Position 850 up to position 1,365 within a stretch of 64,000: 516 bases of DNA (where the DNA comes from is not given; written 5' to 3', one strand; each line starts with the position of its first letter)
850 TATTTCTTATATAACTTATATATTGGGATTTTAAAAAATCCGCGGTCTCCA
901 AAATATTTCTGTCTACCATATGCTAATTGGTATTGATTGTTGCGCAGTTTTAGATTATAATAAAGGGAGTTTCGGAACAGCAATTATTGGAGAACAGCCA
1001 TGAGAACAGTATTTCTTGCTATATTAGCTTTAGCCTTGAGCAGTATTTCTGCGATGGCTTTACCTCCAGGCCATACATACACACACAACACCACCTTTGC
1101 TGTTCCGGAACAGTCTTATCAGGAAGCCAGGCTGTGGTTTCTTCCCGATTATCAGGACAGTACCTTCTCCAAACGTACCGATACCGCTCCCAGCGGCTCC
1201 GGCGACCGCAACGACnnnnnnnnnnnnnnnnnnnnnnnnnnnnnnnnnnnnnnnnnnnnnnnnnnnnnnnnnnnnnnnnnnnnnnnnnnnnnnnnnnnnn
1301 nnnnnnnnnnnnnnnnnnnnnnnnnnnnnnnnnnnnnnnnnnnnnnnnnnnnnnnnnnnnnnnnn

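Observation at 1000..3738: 912-aa secreted Cys-rich protein with about eight 120-bp tandem repeats and a beta-helix-like core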

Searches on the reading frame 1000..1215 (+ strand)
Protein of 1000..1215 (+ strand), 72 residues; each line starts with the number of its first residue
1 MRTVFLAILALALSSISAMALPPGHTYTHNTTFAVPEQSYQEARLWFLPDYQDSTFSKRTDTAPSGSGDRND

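Call 61: find_homologous_proteins(query=A3, max_evalue=0.01)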
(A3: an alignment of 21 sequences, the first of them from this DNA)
Query A3 (21 sequences) (72 aa, profile of the alignment): 12 proteins with E <= 0.01 among 576 candidates.
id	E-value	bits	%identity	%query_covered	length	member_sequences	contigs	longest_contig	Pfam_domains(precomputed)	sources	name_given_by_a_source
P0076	3.1e-10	58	30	44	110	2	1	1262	-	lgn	-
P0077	6.6e-10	57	28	72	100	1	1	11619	-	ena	-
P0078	2.8e-9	55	35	32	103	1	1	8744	-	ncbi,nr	ncbi:MAG: hypothetical protein J6K65_02990, partial [Alphaproteobacteria bacterium]|nr:hypothetical 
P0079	1.6e-8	52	29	43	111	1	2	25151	-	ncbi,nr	ncbi:MAG: hypothetical protein KHX61_06360, partial [Proteobacteria bacterium]|nr:hypothetical prote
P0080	3.8e-8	51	29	47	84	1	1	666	-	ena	-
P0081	6.7e-8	50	35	43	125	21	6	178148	-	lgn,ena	-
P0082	1.5e-7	49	35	43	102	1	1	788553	-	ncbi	ncbi:MAG: hypothetical protein ACLU99_13710 [Alphaproteobacteria bacterium]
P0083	3.3e-7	48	33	29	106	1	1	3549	-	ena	-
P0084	3.9e-7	48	30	28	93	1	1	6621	-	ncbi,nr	ncbi:MAG: hypothetical protein J6K65_00270, partial [Alphaproteobacteria bacterium]|nr:hypothetical 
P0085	1.2e-6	46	56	13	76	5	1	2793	-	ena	-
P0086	7.8e-6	44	32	26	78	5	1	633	-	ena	-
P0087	2.7e-5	42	34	40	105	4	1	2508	-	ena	-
